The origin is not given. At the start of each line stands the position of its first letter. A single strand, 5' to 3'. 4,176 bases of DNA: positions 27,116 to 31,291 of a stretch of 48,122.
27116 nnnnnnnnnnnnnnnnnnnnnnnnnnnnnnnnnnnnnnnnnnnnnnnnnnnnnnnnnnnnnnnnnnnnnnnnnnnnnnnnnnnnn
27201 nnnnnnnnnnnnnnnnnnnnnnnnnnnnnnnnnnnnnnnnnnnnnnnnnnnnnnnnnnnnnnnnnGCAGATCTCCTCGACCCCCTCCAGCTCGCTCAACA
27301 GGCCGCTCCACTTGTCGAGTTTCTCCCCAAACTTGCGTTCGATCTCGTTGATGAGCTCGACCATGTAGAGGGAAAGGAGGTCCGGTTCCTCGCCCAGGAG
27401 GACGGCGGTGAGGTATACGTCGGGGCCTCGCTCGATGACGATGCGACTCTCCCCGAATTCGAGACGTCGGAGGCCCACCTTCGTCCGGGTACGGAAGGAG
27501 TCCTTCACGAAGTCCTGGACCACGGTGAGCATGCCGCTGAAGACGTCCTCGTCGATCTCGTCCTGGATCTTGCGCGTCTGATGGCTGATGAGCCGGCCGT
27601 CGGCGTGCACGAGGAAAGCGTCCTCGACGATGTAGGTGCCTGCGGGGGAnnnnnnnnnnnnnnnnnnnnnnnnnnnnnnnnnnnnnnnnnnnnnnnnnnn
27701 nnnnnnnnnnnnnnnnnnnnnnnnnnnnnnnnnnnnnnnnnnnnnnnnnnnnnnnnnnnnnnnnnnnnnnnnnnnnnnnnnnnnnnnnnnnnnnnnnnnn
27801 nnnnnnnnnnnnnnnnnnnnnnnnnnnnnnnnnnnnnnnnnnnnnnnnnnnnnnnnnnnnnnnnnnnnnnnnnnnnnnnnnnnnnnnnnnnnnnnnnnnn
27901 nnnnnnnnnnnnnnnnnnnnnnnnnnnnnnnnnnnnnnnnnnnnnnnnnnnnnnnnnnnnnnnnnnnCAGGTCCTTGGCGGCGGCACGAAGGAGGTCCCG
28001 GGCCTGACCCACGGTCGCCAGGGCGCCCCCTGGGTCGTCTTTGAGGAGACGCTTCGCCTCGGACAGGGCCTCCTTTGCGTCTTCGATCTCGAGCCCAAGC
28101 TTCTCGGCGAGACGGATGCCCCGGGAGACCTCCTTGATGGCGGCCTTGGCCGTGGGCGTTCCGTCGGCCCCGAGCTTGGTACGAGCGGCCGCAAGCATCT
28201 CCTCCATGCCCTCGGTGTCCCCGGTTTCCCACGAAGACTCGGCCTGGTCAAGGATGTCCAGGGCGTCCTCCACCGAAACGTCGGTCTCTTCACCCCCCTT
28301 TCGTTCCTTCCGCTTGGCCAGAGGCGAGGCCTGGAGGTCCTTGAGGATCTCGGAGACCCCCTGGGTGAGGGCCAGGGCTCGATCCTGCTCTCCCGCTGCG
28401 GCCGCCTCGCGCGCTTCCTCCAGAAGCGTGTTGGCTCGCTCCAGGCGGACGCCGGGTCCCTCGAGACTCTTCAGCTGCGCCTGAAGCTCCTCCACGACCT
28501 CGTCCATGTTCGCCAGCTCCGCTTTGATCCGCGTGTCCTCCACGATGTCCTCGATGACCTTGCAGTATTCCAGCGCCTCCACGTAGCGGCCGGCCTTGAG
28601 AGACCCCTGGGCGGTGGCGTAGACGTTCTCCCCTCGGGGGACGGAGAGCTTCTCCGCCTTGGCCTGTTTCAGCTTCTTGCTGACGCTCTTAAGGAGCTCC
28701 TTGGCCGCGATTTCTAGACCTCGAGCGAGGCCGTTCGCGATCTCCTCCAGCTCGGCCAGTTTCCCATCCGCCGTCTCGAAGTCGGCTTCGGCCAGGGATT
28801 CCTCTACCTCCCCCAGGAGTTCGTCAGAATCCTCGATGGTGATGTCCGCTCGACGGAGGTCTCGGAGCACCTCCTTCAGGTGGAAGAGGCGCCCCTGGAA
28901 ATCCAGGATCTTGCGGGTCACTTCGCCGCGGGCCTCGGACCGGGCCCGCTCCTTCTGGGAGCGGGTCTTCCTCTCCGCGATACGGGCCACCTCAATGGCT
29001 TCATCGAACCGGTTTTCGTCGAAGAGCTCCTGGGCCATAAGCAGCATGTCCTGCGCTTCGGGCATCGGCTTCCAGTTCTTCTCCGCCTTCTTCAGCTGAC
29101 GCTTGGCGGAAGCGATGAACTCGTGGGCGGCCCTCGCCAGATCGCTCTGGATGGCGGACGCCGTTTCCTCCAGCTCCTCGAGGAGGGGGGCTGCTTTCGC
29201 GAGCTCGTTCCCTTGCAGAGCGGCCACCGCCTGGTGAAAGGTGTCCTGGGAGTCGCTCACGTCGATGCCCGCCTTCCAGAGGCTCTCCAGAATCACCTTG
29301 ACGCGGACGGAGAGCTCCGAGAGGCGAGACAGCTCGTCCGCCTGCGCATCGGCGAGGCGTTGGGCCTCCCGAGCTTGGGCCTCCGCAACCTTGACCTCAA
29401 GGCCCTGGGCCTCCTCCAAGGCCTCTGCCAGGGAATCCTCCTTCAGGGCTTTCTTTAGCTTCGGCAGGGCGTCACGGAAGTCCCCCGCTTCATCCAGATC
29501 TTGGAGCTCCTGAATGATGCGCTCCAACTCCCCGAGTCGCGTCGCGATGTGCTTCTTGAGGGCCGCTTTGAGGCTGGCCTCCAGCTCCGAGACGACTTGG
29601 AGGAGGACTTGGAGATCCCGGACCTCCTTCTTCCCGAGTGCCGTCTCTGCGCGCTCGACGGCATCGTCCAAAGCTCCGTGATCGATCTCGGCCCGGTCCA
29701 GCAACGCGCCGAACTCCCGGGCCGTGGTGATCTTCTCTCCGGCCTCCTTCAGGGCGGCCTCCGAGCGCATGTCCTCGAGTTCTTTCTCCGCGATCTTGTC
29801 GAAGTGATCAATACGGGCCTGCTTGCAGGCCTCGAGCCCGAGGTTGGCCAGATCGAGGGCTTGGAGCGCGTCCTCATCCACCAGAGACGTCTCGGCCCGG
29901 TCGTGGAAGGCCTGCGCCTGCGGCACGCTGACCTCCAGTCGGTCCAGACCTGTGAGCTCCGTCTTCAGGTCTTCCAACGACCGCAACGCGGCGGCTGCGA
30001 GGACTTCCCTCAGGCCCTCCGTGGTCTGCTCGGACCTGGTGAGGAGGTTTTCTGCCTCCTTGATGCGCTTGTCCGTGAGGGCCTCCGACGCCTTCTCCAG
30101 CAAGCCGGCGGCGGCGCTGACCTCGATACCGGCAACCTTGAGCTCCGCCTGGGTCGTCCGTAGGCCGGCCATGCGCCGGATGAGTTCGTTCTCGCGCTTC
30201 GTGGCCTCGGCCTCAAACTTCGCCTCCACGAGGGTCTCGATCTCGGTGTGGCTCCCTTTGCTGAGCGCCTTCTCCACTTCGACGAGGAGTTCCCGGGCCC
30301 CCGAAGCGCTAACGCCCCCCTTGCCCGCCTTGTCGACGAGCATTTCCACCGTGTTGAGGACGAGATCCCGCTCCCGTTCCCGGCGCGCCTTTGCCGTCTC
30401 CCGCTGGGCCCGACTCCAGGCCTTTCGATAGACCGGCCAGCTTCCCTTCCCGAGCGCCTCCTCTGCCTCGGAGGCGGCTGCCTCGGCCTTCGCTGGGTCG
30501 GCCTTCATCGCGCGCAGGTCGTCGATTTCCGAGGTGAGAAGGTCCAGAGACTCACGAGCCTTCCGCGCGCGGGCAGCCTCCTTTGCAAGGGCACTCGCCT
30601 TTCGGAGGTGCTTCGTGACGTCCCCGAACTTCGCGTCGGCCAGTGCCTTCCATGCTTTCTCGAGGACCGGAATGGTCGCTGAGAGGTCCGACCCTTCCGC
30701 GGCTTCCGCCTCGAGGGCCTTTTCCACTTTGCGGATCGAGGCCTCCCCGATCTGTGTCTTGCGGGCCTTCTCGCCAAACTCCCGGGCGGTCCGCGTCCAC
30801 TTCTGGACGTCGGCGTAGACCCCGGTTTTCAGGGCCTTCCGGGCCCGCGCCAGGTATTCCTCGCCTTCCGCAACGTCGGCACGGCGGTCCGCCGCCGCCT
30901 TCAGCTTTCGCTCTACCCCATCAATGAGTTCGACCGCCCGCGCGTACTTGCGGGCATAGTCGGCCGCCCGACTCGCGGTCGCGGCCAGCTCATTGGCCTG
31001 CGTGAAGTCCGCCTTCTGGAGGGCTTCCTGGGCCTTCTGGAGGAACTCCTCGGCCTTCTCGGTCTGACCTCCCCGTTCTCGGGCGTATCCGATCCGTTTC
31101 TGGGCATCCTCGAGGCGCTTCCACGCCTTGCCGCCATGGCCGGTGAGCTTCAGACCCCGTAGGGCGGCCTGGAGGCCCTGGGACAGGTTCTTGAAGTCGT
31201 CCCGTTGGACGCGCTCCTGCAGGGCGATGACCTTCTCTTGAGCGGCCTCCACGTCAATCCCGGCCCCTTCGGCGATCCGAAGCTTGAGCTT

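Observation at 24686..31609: Giant 2307-aa cytoplasmic protein with an architecture I cannot assign to any characterised family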

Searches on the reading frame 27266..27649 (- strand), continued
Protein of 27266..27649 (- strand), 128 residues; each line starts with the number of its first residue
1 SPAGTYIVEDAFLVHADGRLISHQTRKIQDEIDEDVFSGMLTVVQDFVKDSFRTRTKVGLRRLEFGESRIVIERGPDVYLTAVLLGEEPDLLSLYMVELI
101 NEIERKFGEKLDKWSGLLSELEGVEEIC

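Call 100: find_encoding_contigs(protein=P0076, flank=8000, max_places=3)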
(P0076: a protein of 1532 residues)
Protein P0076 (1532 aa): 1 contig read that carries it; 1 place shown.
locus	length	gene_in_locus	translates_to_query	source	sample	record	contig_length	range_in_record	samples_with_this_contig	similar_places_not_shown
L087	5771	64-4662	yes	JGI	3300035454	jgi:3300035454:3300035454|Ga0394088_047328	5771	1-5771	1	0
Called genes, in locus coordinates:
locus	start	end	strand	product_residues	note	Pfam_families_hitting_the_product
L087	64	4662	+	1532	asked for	PF07705:CARDB (faint), PF19302:DUF5915 (weak)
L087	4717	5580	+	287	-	PF00025:Arf, PF00071:Ras, PF08477:Roc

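Call 107: list_cluster_members(proteins=[P0113, P0119, P0122, P0129, P0133, P0156, P0165, P0178, P0098, P0097])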
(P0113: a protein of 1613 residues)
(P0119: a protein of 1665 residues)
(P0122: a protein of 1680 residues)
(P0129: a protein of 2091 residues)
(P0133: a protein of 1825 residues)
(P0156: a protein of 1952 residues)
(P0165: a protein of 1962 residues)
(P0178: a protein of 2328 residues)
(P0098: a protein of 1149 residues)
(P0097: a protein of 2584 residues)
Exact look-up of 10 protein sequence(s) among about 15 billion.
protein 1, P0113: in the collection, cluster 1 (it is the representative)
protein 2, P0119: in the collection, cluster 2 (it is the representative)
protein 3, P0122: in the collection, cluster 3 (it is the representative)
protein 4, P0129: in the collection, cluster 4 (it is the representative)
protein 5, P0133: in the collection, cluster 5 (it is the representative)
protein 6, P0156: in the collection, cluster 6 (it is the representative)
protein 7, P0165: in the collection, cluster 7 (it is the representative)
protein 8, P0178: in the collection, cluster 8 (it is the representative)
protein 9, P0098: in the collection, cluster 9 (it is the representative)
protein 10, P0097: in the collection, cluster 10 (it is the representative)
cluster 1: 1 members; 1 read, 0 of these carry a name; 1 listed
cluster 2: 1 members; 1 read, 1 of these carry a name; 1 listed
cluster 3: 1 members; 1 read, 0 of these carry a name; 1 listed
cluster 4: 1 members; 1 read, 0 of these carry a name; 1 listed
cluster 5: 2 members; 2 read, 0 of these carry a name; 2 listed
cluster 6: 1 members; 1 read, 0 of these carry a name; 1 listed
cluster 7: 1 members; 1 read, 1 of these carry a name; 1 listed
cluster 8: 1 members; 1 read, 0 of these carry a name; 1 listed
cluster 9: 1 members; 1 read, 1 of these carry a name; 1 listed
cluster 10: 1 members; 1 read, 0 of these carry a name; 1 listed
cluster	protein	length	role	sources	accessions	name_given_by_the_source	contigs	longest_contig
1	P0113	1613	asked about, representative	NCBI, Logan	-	-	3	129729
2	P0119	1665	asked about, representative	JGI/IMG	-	PKD repeat protein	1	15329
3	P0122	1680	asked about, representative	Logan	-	-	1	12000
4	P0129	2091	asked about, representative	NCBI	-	-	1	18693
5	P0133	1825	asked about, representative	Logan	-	-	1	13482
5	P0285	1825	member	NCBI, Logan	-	-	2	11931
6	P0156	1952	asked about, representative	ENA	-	-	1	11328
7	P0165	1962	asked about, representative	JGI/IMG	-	PKD repeat protein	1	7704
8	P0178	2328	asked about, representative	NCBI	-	-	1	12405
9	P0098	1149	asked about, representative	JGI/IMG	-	hypothetical protein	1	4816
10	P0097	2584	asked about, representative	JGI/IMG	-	-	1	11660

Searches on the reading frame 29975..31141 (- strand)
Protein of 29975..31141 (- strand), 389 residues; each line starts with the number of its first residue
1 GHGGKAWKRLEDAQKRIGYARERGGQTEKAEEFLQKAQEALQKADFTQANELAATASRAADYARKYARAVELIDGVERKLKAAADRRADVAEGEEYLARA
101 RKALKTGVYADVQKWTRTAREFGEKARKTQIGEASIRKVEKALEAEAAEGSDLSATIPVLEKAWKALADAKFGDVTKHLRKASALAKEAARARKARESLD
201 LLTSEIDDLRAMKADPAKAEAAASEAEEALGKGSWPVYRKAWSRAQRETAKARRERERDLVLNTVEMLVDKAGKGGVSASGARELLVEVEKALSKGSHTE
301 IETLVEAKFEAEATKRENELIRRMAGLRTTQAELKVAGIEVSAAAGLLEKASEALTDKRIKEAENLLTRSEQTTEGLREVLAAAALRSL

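Call 54: predict_structure(alignment_id=A4)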
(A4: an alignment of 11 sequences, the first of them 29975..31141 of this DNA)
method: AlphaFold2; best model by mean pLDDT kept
length: 389 residues; sequences in the alignment: 11
mean_pLDDT: 88.9   pTM: 0.57
mean pLDDT of the five models: 88.9, 87.4, 87.1, 87.0, 85.9
residues with pLDDT >= 90: 264; 70-90: 98; 50-70: 27; < 50: 0
segments of 3 or more residues with pLDDT < 50: none
pLDDT, mean of each block of 10 residues (from residue 1): 83 95 93 95 92 94 94 95 92 95 93 95 93 94 93 93 95 95 94 94 92 90 95 93 95 87 75 66 73 63 69 81 90 89 91 87 90 90 84
secondary structure, 60 per line:
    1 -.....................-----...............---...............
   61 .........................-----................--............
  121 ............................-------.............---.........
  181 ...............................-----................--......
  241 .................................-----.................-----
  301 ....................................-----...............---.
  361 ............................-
elements in order: H2-22 H28-42 H46-85 H91-106 H109-148 H156-168 H172-211 H217-232 H235-273 H279-295 H301-336 H342-356 H360-388

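Call 58: fold_search(model_id=the predicted structure, library=pdb)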
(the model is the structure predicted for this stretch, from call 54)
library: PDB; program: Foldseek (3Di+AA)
matches with E <= 10: 75; with E <= 0.001: 0
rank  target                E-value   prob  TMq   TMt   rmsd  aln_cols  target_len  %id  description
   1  7udm_A                2.3e-02  0.54  0.13  0.17  46.5       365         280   17  Crystal structure of designed helical repeat protein RPB_PLP1_R6 in alternative conformation 1 (with peptide) (released 2023-03-22)
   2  7udn_A                2.0e-01  0.25  0.13  0.17  47.4       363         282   18  Crystal structure of designed helical repeat protein RPB_PLP1_R6 in alternative conformation 2 (released 2023-03-22)
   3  7udm_B                2.2e-01  0.23  0.13  0.17  47.4       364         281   18  Crystal structure of designed helical repeat protein RPB_PLP1_R6 in alternative conformation 1 (with peptide) (released 2023-03-22)
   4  7udn_B                2.9e-01  0.16  0.13  0.17  45.7       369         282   17  Crystal structure of designed helical repeat protein RPB_PLP1_R6 in alternative conformation 2 (released 2023-03-22)
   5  8e1e_A                3.2e-01  0.30  0.14  0.22  25.8       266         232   15  Scaffolding protein functional sites using deep learning (released 2023-08-16)
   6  7rmx                  4.3e-01  0.41  0.16  0.26  24.4       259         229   12  Structure of De Novo designed tunable symmetric protein pockets (released 2022-08-03)
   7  7uni_C                4.6e-01  0.20  0.14  0.19  23.2       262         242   15  De novo designed chlorophyll dimer protein with Zn pheophorbide a methyl ester, SP2-ZnPPaM (released 2023-04-19)
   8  7unh_A                4.8e-01  0.15  0.12  0.18  22.8       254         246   20  De novo designed chlorophyll dimer protein in apo state, SP2 (released 2023-04-19)
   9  7uni_D                8.3e-01  0.18  0.14  0.21  23.4       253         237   15  De novo designed chlorophyll dimer protein with Zn pheophorbide a methyl ester, SP2-ZnPPaM (released 2023-04-19)
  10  8glt_0                9.1e-01  0.12  0.16  0.18  34.8       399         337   19  Backbone model of de novo-designed chlorophyll-binding nanocage O32-15 (released 2024-03-27)
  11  7uni_A                9.6e-01  0.20  0.15  0.22  23.1       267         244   14  De novo designed chlorophyll dimer protein with Zn pheophorbide a methyl ester, SP2-ZnPPaM (released 2023-04-19)
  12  7unh_B                1.2e+00  0.09  0.12  0.17  22.9       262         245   16  De novo designed chlorophyll dimer protein in apo state, SP2 (released 2023-04-19)
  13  7uni_B                1.3e+00  0.15  0.15  0.22  23.6       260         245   15  De novo designed chlorophyll dimer protein with Zn pheophorbide a methyl ester, SP2-ZnPPaM (released 2023-04-19)
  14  5cwo_A                1.4e+00  0.09  0.11  0.19  27.8       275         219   14  Crystal structure of de novo designed helical repeat protein DHR76 (released 2015-12-16)
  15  5cwi                  1.4e+00  0.09  0.12  0.19  27.2       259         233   17  Crystal structure of de novo designed helical repeat protein DHR18 (released 2015-12-16)
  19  2dgj_A                2.5e+00  0.28  0.30  0.40   8.8       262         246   12  Crystal structure of EbhA (756-1003 domain) from Staphylococcus aureus (released 2007-03-20)
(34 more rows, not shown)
